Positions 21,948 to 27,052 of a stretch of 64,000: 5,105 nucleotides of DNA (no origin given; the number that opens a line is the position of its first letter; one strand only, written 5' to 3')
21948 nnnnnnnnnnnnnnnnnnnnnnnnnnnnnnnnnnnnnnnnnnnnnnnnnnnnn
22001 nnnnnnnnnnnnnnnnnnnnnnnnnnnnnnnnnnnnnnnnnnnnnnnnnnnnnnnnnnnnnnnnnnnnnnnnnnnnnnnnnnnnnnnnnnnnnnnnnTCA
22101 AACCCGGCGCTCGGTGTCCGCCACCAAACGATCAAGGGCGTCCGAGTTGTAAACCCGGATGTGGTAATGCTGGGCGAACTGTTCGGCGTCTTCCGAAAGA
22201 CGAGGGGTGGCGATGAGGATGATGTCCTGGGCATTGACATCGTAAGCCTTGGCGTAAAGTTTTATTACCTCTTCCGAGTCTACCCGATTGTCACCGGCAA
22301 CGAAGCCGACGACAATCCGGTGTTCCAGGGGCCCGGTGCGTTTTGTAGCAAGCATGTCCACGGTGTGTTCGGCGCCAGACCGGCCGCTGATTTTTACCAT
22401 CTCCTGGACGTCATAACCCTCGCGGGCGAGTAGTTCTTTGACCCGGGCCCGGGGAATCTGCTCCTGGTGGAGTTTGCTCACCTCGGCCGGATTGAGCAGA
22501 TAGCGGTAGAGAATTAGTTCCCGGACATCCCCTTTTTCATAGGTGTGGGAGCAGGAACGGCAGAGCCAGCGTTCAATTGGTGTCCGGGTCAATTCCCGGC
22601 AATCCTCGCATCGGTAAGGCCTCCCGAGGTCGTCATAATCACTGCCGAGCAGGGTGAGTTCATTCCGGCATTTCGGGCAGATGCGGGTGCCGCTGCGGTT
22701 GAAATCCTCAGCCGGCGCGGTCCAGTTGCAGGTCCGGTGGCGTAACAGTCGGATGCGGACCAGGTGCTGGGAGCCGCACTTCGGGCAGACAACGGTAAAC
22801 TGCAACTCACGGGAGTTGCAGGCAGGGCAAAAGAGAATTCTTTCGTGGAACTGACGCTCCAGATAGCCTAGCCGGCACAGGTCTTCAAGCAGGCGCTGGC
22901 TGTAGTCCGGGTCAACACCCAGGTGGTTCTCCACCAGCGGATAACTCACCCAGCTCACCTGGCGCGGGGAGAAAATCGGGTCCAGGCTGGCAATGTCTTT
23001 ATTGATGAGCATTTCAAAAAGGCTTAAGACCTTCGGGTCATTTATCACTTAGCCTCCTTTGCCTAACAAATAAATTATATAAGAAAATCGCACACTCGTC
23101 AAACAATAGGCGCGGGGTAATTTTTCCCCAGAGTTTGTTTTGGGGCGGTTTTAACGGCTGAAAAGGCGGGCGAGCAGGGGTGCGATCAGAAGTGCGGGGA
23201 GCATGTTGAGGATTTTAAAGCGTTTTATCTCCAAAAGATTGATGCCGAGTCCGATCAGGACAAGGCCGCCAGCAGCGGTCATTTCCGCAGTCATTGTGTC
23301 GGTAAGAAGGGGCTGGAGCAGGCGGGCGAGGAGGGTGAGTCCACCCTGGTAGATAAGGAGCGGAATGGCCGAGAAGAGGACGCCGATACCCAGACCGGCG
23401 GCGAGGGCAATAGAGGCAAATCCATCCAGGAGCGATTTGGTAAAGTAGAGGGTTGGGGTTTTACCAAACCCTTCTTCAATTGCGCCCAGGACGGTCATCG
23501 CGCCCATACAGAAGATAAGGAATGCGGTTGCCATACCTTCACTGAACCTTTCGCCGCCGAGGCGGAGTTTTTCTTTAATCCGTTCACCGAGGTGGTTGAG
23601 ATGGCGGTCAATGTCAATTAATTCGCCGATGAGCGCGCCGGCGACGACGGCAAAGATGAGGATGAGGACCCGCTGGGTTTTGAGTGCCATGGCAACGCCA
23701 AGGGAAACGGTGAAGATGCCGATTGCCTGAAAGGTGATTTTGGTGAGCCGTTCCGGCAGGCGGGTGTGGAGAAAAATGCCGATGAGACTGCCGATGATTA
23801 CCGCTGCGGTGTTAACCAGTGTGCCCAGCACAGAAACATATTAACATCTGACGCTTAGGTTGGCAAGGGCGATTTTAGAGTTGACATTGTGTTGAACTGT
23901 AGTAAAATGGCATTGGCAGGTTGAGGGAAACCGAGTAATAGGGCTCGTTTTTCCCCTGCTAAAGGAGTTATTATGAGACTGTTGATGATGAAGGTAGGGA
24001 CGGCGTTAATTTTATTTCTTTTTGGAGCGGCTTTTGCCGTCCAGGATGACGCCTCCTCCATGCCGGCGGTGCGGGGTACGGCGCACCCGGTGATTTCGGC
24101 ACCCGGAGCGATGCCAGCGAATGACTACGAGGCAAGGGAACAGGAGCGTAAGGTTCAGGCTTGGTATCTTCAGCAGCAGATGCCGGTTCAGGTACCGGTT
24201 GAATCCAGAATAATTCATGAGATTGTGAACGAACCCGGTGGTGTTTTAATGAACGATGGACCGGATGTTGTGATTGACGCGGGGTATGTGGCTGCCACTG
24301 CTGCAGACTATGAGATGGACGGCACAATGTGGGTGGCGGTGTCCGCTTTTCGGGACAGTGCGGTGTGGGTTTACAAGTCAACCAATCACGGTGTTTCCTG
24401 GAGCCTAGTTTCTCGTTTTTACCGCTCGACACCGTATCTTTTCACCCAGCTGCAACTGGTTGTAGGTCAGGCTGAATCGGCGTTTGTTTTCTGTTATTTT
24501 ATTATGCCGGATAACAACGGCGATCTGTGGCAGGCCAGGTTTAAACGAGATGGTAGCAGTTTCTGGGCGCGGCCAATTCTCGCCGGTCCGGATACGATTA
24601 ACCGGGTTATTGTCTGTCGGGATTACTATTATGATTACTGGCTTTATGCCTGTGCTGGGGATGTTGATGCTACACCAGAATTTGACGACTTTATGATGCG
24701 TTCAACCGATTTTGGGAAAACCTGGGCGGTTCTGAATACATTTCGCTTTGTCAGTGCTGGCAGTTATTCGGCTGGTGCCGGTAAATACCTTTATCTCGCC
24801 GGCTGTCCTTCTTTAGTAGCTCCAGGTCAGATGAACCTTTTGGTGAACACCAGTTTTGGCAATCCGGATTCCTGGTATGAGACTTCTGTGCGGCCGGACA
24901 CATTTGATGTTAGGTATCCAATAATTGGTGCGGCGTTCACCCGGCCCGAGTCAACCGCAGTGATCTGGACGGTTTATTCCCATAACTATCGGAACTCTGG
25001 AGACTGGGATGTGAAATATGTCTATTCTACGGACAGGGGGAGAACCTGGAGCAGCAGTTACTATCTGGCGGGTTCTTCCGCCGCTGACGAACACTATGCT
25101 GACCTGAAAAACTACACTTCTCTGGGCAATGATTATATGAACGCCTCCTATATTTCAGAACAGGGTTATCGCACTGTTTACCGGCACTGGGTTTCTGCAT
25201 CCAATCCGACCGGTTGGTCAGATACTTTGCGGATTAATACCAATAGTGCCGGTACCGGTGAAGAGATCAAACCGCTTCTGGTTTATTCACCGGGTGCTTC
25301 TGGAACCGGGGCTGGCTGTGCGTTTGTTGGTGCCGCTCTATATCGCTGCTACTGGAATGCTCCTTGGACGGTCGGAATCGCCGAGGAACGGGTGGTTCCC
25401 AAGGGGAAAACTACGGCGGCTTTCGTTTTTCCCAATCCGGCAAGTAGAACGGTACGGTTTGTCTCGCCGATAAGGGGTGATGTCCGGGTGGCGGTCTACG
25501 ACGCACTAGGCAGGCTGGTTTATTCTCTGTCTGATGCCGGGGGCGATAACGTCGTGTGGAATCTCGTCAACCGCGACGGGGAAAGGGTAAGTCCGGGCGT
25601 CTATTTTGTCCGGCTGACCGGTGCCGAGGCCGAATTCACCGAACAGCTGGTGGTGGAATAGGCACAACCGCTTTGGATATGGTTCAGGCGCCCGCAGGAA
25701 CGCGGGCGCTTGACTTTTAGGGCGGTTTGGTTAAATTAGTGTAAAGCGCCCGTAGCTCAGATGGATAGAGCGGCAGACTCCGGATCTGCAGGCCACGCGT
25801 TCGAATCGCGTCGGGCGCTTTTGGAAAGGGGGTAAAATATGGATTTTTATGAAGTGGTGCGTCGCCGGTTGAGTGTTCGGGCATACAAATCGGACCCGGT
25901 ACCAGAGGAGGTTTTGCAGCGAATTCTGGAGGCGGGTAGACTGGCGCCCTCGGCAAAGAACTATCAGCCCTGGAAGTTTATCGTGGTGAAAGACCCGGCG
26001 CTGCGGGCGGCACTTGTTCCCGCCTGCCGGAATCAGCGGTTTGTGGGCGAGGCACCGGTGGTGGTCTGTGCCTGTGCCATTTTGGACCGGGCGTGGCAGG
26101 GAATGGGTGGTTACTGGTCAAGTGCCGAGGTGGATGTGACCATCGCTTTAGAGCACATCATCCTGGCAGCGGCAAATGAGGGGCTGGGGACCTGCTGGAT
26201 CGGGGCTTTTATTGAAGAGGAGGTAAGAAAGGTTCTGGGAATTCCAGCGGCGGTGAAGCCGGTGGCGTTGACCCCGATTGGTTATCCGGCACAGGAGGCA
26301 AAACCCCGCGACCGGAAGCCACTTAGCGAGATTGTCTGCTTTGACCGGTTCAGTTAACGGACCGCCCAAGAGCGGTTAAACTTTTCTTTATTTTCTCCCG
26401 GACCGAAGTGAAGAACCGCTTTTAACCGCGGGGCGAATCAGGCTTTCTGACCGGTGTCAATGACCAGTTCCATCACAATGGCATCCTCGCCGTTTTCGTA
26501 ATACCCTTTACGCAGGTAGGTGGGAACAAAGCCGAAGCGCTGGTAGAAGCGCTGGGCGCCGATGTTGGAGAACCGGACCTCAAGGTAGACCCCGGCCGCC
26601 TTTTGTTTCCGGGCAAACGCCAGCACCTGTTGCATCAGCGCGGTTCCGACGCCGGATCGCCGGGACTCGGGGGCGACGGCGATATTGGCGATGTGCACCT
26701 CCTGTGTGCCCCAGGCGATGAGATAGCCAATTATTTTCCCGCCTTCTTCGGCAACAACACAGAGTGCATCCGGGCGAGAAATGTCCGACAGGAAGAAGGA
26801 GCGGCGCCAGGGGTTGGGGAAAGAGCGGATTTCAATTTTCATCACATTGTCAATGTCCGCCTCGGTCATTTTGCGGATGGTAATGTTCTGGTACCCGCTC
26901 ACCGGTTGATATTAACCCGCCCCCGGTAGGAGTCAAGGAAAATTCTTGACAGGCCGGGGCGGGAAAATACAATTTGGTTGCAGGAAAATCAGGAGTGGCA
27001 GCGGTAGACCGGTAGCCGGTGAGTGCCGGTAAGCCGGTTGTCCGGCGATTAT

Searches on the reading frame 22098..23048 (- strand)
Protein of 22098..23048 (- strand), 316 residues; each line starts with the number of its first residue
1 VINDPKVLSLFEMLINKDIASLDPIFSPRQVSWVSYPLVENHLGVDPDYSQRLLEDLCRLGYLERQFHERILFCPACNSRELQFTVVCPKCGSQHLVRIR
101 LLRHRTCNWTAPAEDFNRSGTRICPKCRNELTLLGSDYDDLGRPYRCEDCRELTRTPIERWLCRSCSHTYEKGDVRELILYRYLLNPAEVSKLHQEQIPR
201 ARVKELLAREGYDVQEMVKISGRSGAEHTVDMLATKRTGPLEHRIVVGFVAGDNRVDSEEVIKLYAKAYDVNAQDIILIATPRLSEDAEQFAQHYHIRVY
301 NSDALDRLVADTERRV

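Call 37: search_protein_families(library=pfam, proteins=[window:22098-23048:-], max_evalue=0.00001)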
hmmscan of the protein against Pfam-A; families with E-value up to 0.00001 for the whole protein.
window:22098-23048:- (316 aa): 2 families
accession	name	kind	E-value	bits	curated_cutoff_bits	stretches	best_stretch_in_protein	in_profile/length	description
PF18551.6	TackOD1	-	2.7e-37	128.6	32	1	9-183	12-186/188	Thaumarchaeal output domain 1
PF04471.18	Mrr_cat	-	4.4e-10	40.1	21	1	203-308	13-114/115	Restriction endonuclease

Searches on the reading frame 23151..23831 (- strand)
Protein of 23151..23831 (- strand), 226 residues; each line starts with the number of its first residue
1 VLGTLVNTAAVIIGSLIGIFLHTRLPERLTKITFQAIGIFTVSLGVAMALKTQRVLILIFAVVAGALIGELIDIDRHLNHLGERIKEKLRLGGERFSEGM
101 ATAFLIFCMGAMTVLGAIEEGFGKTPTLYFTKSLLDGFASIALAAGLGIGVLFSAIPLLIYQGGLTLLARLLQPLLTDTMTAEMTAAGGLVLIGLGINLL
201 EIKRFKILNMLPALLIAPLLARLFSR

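Call 37: search_protein_families(library=pfam, proteins=[window:23151-23831:-], max_evalue=0.00001)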
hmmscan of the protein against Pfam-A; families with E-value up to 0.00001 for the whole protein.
window:23151-23831:- (226 aa): 1 family
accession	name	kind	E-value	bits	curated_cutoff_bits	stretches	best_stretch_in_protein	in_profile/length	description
PF04474.17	DUF554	-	5.1e-78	262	25.1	1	2-220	1-218/220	Protein of unknown function (DUF554)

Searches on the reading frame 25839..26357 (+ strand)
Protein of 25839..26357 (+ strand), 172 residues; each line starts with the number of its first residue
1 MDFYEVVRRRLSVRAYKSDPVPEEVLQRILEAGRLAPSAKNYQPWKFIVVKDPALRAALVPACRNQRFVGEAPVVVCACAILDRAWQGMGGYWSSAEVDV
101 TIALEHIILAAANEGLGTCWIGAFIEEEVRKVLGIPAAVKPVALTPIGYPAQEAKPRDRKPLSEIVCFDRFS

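Call 37: search_protein_families(library=pfam, proteins=[window:25839-26357:+], max_evalue=0.00001)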
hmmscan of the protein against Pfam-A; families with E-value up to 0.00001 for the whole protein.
window:25839-26357:+ (172 aa): 2 families
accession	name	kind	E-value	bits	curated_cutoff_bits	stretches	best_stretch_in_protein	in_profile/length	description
PF00881.29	Nitroreductase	-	2.8e-34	119.2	23.5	2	7-66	1-60/167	Nitroreductase family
PF14512.11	TM1586_NiRdase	-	1e-19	71.5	27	1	104-167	88-150/215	Putative TM nitroreductase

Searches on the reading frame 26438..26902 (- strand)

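Call 56: search_protein_families(library=pfam, proteins=[window:26438-26902:-], max_evalue=0.0001)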
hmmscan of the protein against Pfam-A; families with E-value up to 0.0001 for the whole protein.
window:26438-26902:- (154 aa): 7 families
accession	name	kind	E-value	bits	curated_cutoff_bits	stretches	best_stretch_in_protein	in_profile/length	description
PF00583.31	Acetyltransf_1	-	2.4e-24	86.3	20.7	1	18-125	2-116/116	Acetyltransferase (GNAT) family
PF13508.13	Acetyltransf_7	-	1.1e-18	67.7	27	1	45-126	2-83/84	Acetyltransferase (GNAT) domain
PF13673.13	Acetyltransf_10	-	6.8e-18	65.3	23.6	1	39-146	24-126/128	Acetyltransferase (GNAT) domain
PF13527.13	Acetyltransf_9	-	2.8e-10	40.7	25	1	8-125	1-124/127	Acetyltransferase (GNAT) domain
PF13302.13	Acetyltransf_3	-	1.6e-05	26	25.4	1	8-126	3-138/138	Acetyltransferase (GNAT) domain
PF24553.2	Rv0428c_C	-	2.8e-05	24.3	27.2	1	65-127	156-217/224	Probable histone acetyltransferase Rv0428c C-terminal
PF08445.16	FR47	-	9.5e-05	22.8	22.1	0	69-125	22-77/86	FR47-like protein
